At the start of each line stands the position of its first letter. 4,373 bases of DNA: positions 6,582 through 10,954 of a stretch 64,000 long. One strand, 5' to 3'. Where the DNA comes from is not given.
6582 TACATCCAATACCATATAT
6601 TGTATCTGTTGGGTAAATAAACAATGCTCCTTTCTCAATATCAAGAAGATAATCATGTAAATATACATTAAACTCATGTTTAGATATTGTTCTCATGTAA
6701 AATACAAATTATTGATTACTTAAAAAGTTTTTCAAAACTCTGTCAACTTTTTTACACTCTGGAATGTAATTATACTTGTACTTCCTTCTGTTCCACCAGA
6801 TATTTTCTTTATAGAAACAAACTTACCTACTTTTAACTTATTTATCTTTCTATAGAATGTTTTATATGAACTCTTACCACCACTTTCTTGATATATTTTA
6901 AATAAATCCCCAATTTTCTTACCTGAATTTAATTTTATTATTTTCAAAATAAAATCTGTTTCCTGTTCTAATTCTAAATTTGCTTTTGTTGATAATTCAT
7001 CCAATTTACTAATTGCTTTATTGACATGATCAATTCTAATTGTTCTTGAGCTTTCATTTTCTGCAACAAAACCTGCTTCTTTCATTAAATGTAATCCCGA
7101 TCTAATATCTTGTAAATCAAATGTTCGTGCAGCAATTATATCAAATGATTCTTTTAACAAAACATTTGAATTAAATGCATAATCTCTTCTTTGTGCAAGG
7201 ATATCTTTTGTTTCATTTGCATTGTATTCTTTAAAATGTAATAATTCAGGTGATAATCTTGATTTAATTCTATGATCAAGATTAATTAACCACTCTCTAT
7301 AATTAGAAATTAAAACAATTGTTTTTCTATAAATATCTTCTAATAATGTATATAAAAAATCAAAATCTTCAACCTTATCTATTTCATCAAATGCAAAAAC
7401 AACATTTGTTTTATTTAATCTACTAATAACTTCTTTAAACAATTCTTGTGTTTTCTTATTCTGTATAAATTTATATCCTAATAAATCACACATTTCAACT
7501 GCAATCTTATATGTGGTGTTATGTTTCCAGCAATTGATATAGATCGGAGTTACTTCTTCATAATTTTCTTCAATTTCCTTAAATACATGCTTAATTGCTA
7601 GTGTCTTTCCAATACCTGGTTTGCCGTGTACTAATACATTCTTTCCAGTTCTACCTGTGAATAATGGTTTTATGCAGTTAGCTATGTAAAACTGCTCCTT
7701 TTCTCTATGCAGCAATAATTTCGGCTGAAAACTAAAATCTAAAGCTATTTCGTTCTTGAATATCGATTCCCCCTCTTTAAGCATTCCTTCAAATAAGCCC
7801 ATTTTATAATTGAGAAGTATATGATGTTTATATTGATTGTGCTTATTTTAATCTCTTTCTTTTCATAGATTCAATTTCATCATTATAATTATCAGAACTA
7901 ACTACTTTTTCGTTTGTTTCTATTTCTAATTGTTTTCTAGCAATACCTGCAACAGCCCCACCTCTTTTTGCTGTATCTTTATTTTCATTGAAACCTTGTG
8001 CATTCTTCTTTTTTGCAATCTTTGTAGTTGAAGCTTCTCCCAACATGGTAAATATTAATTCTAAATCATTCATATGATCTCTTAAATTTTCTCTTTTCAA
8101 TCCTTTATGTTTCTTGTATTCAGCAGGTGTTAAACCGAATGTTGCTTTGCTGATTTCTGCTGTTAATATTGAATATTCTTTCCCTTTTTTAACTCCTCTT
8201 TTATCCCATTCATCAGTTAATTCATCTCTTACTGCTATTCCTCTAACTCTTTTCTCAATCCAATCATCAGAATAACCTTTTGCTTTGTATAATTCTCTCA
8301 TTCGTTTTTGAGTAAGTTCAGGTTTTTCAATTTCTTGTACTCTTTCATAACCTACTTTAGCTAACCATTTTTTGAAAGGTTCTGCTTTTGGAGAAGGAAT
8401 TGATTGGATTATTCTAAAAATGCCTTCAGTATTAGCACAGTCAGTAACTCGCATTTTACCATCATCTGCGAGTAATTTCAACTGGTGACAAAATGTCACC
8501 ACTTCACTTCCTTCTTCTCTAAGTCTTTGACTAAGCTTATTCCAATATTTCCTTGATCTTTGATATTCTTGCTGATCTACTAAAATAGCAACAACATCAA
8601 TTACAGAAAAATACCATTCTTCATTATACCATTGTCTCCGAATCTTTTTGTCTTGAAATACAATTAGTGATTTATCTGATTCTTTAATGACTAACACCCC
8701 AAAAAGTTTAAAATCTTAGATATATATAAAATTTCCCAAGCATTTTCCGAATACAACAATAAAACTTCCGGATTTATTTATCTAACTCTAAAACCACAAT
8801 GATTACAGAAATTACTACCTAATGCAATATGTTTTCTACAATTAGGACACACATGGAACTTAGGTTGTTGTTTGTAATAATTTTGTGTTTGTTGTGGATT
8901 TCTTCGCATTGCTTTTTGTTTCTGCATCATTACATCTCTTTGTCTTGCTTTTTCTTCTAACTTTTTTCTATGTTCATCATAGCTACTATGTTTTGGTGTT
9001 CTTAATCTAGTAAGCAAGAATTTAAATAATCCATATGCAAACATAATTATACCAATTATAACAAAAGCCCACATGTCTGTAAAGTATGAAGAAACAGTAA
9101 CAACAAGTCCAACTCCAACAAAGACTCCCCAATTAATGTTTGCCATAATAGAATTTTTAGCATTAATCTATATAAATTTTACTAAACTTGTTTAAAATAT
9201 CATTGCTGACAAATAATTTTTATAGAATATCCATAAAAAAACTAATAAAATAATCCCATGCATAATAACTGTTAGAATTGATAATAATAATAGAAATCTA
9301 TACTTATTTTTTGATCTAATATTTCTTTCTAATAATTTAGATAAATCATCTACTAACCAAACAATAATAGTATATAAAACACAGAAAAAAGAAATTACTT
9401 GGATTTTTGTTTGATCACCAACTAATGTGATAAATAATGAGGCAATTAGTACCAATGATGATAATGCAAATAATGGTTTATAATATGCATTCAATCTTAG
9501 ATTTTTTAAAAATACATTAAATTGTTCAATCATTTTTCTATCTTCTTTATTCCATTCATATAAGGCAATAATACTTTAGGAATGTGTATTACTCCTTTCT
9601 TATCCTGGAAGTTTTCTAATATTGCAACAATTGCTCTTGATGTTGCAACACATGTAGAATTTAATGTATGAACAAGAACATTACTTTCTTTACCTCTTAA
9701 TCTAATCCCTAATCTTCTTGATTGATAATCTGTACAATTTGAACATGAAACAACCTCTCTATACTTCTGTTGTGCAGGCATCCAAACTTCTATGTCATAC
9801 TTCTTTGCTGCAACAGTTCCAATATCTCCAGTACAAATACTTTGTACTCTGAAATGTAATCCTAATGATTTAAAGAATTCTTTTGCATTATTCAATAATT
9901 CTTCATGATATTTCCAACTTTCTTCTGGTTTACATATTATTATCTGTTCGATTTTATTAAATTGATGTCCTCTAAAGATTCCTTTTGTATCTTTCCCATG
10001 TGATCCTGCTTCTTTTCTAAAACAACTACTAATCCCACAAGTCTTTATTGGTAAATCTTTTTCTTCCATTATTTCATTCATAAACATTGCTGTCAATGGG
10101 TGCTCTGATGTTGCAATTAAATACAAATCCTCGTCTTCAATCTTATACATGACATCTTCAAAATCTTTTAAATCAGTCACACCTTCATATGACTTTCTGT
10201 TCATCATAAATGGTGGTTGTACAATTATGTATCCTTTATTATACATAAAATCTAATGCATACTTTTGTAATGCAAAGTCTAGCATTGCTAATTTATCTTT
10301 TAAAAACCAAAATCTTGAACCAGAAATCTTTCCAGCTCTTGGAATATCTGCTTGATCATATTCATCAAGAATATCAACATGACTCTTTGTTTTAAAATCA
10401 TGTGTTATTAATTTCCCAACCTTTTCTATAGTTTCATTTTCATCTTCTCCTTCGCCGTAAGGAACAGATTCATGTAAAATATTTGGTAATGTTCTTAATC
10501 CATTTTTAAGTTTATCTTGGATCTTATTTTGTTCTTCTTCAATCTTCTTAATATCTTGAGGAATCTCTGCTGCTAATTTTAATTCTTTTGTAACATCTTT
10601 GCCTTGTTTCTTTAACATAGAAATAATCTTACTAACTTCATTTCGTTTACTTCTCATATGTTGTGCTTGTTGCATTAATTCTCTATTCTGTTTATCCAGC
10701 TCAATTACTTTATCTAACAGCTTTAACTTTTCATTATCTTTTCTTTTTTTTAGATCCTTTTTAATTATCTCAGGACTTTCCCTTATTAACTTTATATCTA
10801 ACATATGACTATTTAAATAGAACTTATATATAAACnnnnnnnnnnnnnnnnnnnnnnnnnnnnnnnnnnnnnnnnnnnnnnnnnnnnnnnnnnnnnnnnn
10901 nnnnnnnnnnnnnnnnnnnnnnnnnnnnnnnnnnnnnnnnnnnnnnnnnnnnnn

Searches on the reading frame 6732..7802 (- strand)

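Call 69: search_protein_families(library=pfam, proteins=[window:6732-7802:-], max_evalue=0.0001)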
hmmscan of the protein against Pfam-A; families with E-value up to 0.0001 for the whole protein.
window:6732-7802:- (356 aa): 8 families
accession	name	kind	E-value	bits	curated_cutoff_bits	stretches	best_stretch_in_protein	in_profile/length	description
PF22703.2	Cdc6_lid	-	9e-13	48.3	27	1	199-264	1-67/68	Cdc6 AAA+ ATPase-type lid domain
PF13401.12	AAA_22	-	1.2e-10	42.3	27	1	52-155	4-109/130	AAA domain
PF13191.12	AAA_16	-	1.2e-08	36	32.6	1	31-101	3-69/167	AAA ATPase domain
PF00931.28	NB-ARC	-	2.2e-07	30.9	23.5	1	46-165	11-133/248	NB-ARC domain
PF00004.35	AAA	-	2.8e-07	31.5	21.2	1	56-167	1-108/131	ATPase family associated with various cellular activities (AAA)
PF05729.18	NACHT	-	3e-07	30.9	26.7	1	56-163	3-124/167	NACHT domain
PF24883.2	NPHP3_N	-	3.2e-05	24.6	24.8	0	56-97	25-64/164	Nephrocystin 3, N-terminal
PF25199.1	nSTAND_NTPase5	-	9.9e-05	22.6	34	0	51-171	39-137/145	Novel STAND NTPase 5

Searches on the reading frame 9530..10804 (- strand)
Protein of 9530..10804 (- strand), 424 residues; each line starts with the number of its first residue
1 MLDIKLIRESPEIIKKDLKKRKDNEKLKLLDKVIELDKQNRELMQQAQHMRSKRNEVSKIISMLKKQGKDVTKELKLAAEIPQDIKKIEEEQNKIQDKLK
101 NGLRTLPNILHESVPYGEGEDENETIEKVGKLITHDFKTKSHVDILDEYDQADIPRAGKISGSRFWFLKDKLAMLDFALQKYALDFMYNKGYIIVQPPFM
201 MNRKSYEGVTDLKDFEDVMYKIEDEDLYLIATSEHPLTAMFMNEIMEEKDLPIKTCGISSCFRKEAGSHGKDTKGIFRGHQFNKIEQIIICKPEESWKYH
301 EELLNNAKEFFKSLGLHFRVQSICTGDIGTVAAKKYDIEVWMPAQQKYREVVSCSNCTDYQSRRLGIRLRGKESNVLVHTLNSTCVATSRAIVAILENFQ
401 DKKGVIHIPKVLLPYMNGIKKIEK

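Call 46: search_protein_families(library=ncbifam, proteins=[window:9530-10804:-], max_evalue=1e-15)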
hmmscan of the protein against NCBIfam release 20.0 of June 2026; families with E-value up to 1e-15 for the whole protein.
window:9530-10804:- (424 aa): 1 family
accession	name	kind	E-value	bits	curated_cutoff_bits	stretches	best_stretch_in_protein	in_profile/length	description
TIGR00414.1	serS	equivalog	3.1e-153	510.7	301.65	1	1-416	1-418/418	serine--tRNA ligase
